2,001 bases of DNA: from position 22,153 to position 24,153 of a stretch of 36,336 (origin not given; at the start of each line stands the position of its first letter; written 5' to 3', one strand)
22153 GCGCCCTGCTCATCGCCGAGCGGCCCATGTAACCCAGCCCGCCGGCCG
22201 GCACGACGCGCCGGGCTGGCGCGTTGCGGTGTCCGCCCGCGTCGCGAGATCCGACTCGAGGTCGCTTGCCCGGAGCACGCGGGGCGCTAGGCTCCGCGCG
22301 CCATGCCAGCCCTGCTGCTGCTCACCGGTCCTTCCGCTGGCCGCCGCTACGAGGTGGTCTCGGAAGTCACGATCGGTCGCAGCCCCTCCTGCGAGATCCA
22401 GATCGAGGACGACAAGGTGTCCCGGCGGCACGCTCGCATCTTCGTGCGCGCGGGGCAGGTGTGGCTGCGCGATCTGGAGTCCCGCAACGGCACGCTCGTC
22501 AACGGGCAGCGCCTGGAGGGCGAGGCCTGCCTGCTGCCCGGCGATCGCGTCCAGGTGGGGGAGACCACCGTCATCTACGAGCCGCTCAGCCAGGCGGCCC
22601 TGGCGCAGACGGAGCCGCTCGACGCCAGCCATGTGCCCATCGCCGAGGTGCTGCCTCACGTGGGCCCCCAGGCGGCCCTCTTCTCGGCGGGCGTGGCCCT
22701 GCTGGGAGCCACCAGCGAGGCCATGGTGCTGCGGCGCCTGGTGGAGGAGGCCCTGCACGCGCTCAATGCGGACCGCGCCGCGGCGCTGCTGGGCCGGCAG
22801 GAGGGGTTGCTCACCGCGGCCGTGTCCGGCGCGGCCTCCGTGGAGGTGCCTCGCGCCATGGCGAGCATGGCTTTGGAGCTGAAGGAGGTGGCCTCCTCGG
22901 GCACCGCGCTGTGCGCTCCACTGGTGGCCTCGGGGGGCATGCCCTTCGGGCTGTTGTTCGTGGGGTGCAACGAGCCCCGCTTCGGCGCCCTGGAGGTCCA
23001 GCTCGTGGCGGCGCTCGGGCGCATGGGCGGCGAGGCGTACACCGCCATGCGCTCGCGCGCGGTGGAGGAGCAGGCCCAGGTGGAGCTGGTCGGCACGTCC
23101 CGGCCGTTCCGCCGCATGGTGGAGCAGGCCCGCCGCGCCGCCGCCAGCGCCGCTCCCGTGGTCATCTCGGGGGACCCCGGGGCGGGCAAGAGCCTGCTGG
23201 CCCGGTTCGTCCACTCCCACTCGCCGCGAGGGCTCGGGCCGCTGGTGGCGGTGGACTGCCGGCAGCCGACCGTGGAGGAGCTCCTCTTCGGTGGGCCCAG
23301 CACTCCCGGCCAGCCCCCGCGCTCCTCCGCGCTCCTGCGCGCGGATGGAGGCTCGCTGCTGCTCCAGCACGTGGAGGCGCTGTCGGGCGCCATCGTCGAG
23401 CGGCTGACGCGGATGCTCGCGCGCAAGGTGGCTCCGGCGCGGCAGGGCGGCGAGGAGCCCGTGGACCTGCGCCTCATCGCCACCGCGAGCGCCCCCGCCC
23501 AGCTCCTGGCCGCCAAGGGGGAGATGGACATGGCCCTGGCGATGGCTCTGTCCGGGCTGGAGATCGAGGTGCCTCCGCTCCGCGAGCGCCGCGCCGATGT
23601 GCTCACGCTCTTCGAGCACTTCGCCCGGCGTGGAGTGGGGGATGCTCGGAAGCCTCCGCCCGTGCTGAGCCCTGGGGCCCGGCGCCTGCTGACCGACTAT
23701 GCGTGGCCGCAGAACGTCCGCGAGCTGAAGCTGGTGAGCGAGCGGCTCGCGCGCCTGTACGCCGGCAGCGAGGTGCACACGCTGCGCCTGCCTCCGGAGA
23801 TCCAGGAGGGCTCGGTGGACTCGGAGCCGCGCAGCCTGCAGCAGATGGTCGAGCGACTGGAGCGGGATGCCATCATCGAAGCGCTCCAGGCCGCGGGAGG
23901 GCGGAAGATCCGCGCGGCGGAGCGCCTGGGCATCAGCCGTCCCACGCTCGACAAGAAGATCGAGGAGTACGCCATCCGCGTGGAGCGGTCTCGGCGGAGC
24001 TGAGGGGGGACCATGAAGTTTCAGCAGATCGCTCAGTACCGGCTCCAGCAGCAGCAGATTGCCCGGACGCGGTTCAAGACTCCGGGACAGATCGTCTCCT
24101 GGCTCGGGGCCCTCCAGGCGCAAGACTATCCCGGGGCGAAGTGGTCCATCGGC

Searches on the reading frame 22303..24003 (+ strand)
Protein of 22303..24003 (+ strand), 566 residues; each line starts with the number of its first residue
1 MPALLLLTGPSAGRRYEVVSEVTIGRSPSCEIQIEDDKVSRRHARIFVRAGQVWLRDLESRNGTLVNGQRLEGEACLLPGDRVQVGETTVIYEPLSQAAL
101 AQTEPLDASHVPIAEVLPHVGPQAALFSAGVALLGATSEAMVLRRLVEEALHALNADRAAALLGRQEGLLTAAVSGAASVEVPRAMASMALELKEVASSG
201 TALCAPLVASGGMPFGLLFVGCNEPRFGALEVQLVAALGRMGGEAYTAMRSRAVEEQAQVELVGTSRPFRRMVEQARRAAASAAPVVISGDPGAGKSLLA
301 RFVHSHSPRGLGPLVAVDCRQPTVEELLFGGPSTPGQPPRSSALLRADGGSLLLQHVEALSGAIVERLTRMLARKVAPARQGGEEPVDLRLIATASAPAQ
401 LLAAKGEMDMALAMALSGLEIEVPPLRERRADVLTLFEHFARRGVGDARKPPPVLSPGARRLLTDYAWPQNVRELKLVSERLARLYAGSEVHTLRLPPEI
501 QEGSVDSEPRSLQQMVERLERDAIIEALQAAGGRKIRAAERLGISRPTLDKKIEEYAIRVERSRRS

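Call 3: search_protein_families(library=pfam, proteins=[window:22303-24003:+], max_evalue=0.01)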
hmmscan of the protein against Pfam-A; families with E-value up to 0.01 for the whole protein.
window:22303-24003:+ (566 aa): 9 families
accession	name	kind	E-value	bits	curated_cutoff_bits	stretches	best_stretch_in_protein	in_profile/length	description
PF00498.31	FHA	-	2.9e-20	72.9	20.7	1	22-86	1-67/67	FHA domain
PF14532.12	Sigma54_activ_2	-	1.1e-17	65.1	25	1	263-426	1-138/138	Sigma-54 interaction domain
PF00158.32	Sigma54_activat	-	2.4e-17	63.6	20.2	1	262-421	1-167/168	Sigma-54 interaction domain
PF25601.1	AAA_lid_14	-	2.8e-17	62.7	27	1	427-508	1-82/87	AAA+ ATPase lid domain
PF16697.10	Yop-YscD_cpl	-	3.5e-16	59.7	33.2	1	6-90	2-88/94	Inner membrane component of T3SS, cytoplasmic domain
PF02954.25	HTH_8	-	1.6e-13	50.6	22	1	516-556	2-42/42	Bacterial regulatory protein, Fis family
PF01590.32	GAF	-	9.2e-05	23.4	22.4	1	142-241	5-128/133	GAF domain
PF13191.12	AAA_16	-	0.00022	22.2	32.6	1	269-392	9-117/167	AAA ATPase domain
PF18024.7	HTH_50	-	0.0014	18.7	27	1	510-558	2-49/50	Helix-turn-helix domain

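Call 4: search_protein_families(library=ncbifam, proteins=[window:22303-24003:+], max_evalue=0.01)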
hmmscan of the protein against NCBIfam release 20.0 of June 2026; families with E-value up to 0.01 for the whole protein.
window:22303-24003:+ (566 aa): 33 families (the best 25 are shown)
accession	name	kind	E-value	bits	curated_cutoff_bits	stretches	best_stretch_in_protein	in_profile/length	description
NF008485.2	PRK11388.1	equivalog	3.2e-46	157.9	551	1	261-561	333-640/643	dihydroxyacetone kinase operon transcriptional regulator DhaR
TIGR01818.1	ntrC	equivalog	4.5e-41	141.1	558.6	2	248-509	122-391/463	nitrogen regulation protein NR(I)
NF008469.0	PRK11361.1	equivalog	5.8e-41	140.6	714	1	252-559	134-457/461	acetoacetate metabolism transcriptional regulator AtoC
NF007689.0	PRK10365.1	equivalog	8.6e-39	133.5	760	1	254-553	133-439/441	sigma-54-dependent response regulator transcription factor ZraR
NF051870.1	NAssimRespRegNtrX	equivalog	1.6e-37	129.5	600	1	255-555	134-449/452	nitrogen assimilation response regulator NtrX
TIGR02915.1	PEP_resp_reg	equivalog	2.5e-37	128.8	502.6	1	253-558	132-444/445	PEP-CTERM-box response regulator transcription factor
NF041552.1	TF_PrdR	equivalog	2.6e-37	128.4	795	1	254-556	261-576/577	sigma-54 dependent transcriptional regulator PrdR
NF008085.0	PRK10820.1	equivalog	5.3e-37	127.6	576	1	254-563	198-517/520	transcriptional regulator TyrR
NF050807.1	TransRegFlbDCaul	equivalog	1.3e-36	126.5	750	1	259-557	117-439/454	sigma-54-dependent transcriptional regulator FlbD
TIGR02974.1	phageshock_pspF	equivalog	1.8e-36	126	443.55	1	262-483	1-230/336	phage shock protein operon transcriptional activator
TIGR02329.1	propionate_PrpR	equivalog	5.7e-34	117.6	499.2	1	245-553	197-524/526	propionate catabolism operon regulatory protein PrpR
NF003451.0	PRK05022.1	equivalog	6.1e-34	117.6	476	1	238-551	168-503/512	nitric oxide reductase transcriptional regulator NorR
NF011953.0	PRK15424.1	equivalog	6e-32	110.9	703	1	247-555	206-533/538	propionate catabolism operon regulatory protein PrpR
TIGR01817.1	nifA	equivalog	3.5e-31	108.6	528.85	1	252-491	188-433/534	nif-specific transcriptional activator NifA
NF047793.1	ResRegPgtA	equivalog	3.4e-29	101.9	650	1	250-558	130-408/414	two-component system response regulator PgtA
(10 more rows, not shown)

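Call 20: find_homologous_proteins(query=window:22303-24003:+, max_evalue=1e-30)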
Query window:22303-24003:+ (566 aa): 930 proteins with E <= 1e-30 among 8000 candidates; the best 120 are listed.
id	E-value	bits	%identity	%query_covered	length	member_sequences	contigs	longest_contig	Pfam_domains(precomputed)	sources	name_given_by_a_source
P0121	0.0e+0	1194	100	100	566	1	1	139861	PF00158.33,PF00498.32,PF25601.2,PF02954.26,PF16697.11,PF14532.13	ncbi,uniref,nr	ncbi:sigma-54-dependent Fis family transcriptional regulator [Hyalangium gracile]|uniref:sigma-54-de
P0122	0.0e+0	1048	87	100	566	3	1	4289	PF00158.33,PF00498.32,PF25601.2,PF01590.33,PF02954.26,PF16697.11,PF14532.13,PF13191.13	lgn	-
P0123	0.0e+0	1031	86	100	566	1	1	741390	PF00158.33,PF00498.32,PF25601.2,PF01590.33,PF02954.26,PF16697.11,PF14532.13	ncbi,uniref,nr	ncbi:sigma-54-dependent Fis family transcriptional regulator [Hyalangium versicolor]|uniref:sigma-54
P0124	0.0e+0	1028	86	100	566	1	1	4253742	PF00158.33,PF00498.32,PF25601.2,PF01590.33,PF02954.26,PF16697.11,PF14532.13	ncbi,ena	-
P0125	1.8e-298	1009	84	100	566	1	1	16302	PF00158.33,PF00498.32,PF25601.2,PF02954.26,PF16697.11,PF14532.13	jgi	jgi:DNA-binding NtrC family response regulator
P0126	3.1e-298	1008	85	100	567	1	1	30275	PF00158.33,PF00498.32,PF25601.2,PF02954.26,PF16697.11,PF14532.13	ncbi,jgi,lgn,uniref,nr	ncbi:FHA domain-containing protein [Hyalangium sp.]|uniref:FHA domain-containing protein n=1 Tax=Hya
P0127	3.2e-290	982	82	100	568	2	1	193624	PF00158.33,PF00498.32,PF25601.2,PF02954.26,PF16697.11,PF14532.13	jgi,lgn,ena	-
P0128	1.9e-289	979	83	100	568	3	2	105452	PF00158.33,PF00498.32,PF25601.2,PF02954.26,PF16697.11,PF14532.13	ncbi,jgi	jgi:DNA-binding NtrC family response regulator/pSer/pThr/pTyr-binding forkhead associated (FHA) prot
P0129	7.9e-289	977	82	100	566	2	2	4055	PF00158.33,PF00498.32,PF25601.2,PF02954.26,PF16697.11,PF14532.13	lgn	-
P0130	2.7e-288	975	83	100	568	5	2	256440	PF00158.33,PF00498.32,PF25601.2,PF02954.26,PF16697.11,PF14532.13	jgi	jgi:DNA-binding NtrC family response regulator/pSer/pThr/pTyr-binding forkhead associated (FHA) prot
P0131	1.5e-283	960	81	100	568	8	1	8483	PF00158.33,PF00498.32,PF25601.2,PF02954.26,PF16697.11,PF14532.13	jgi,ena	-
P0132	2.6e-283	959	80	100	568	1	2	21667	PF00158.33,PF00498.32,PF25601.2,PF02954.26,PF16697.11,PF14532.13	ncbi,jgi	jgi:DNA-binding NtrC family response regulator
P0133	5.0e-283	958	82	100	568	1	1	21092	PF00158.33,PF00498.32,PF25601.2,PF02954.26,PF16697.11,PF14532.13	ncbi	-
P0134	1.8e-281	953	80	100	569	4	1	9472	PF00158.33,PF00498.32,PF25601.2,PF02954.26,PF18024.8,PF16697.11,PF14532.13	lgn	-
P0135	1.5e-280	950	81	100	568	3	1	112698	PF00158.33,PF00498.32,PF25601.2,PF02954.26,PF16697.11,PF14532.13,PF13191.13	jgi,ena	-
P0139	3.7e-277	938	80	100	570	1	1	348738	PF00158.33,PF00498.32,PF25601.2,PF02954.26,PF16697.11,PF14532.13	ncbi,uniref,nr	ncbi:sigma 54-interacting transcriptional regulator [Hyalangium rubrum]|uniref:Sigma 54-interacting 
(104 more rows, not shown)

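Call 21: find_encoding_contigs(protein=P0123, flank=10000, max_places=2)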
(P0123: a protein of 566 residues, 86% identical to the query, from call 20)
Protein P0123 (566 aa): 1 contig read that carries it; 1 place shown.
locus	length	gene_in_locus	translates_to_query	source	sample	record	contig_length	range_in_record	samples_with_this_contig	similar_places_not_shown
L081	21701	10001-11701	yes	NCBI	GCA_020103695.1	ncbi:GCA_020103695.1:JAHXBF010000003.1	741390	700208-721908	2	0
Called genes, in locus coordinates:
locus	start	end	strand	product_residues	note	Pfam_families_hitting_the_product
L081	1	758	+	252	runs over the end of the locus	PF00557:Peptidase_M24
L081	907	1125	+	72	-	PF01176:eIF-1a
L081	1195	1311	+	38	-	PF00444:Ribosomal_L36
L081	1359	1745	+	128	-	PF00416:Ribosomal_S13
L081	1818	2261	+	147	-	PF00411:Ribosomal_S11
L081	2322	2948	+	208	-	PF00163:Ribosomal_S4, PF01479:S4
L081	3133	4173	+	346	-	PF01193:RNA_pol_L, PF01000:RNA_pol_A_bac, PF03118:RNA_pol_A_CTD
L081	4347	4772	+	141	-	PF01196:Ribosomal_L17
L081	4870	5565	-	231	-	-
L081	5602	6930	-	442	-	PF00515:TPR_1 (faint), PF07719:TPR_2 (faint), PF07721:TPR_4 (faint), PF13174:TPR_6 (faint), PF13181:TPR_8 (faint), PF13371:TPR_9 (faint), PF14559:TPR_19 (weak), PF13432:TPR_16 (weak), +8 more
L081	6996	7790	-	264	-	PF01553:Acyltransferase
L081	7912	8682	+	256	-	PF01712:dNK, PF13238:AAA_18 (weak)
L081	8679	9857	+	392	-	PF10077:DUF2314 (weak)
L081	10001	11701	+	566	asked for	PF16697:Yop-YscD_cpl, PF00498:FHA, PF01590:GAF (faint), PF00158:Sigma54_activat, PF14532:Sigma54_activ_2, PF25601:AAA_lid_14, PF02954:HTH_8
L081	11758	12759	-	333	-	-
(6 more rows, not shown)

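Call 22: find_encoding_contigs(protein=P0139, flank=10000, max_places=2)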
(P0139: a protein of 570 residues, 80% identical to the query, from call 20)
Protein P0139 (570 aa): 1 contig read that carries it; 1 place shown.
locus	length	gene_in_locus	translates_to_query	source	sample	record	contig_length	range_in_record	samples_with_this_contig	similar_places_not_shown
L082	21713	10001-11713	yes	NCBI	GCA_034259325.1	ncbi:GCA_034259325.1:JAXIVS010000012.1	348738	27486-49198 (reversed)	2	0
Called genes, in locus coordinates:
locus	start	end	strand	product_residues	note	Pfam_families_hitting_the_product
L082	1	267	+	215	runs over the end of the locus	PF00406:ADK, PF13207:AAA_17, PF17213:Hydin_ADK (faint), PF05191:ADK_lid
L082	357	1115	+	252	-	PF00557:Peptidase_M24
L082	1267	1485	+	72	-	PF01176:eIF-1a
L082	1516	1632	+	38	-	PF00444:Ribosomal_L36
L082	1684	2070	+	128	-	PF00416:Ribosomal_S13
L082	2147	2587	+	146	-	PF00411:Ribosomal_S11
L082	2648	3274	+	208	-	PF00163:Ribosomal_S4, PF01479:S4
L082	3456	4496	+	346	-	PF01193:RNA_pol_L, PF01000:RNA_pol_A_bac, PF03118:RNA_pol_A_CTD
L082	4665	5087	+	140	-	PF01196:Ribosomal_L17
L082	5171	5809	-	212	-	-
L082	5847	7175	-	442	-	PF13174:TPR_6 (faint), PF24575:TPR_Slam (faint), PF00515:TPR_1 (faint), PF07719:TPR_2 (faint), PF13371:TPR_9 (weak), PF13432:TPR_16 (weak), PF14559:TPR_19, PF13432:TPR_16 (weak), +10 more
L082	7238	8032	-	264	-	PF01553:Acyltransferase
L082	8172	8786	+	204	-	PF01712:dNK, PF13238:AAA_18 (weak)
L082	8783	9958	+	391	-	-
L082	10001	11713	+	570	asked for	PF16697:Yop-YscD_cpl, PF00498:FHA, PF14532:Sigma54_activ_2, PF00158:Sigma54_activat, PF25601:AAA_lid_14, PF02954:HTH_8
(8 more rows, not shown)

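Call 23: find_encoding_contigs(protein=P0124, flank=10000, max_places=2)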
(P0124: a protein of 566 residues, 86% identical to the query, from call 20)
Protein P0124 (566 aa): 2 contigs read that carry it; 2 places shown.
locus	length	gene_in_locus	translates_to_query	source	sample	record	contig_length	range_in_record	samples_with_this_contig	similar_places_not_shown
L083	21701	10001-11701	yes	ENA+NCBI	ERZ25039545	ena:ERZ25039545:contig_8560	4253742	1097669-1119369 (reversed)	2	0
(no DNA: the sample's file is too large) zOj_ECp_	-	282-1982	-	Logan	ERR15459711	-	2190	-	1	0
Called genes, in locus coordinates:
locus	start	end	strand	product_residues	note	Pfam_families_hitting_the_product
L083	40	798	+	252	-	PF00557:Peptidase_M24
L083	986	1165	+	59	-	PF01176:eIF-1a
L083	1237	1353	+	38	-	PF00444:Ribosomal_L36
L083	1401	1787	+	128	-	PF00416:Ribosomal_S13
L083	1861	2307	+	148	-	PF00411:Ribosomal_S11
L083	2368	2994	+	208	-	PF00163:Ribosomal_S4, PF01479:S4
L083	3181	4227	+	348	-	PF01193:RNA_pol_L, PF01000:RNA_pol_A_bac, PF03118:RNA_pol_A_CTD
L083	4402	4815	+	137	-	PF01196:Ribosomal_L17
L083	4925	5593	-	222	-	-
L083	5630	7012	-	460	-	PF00515:TPR_1 (faint), PF07719:TPR_2 (faint), PF13174:TPR_6 (faint), PF13181:TPR_8 (faint), PF13371:TPR_9 (faint), PF13424:TPR_12 (faint), PF13432:TPR_16 (weak), PF14559:TPR_19 (weak), +7 more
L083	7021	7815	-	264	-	PF01553:Acyltransferase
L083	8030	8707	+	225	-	PF01712:dNK, PF13238:AAA_18 (weak)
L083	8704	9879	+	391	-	-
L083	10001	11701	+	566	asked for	PF16697:Yop-YscD_cpl, PF00498:FHA, PF01590:GAF (faint), PF00158:Sigma54_activat, PF14532:Sigma54_activ_2, PF25601:AAA_lid_14, PF02954:HTH_8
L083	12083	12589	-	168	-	-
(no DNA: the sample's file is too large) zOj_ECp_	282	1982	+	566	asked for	PF16697:Yop-YscD_cpl, PF00498:FHA, PF01590:GAF (faint), PF00158:Sigma54_activat, PF14532:Sigma54_activ_2, PF25601:AAA_lid_14, PF02954:HTH_8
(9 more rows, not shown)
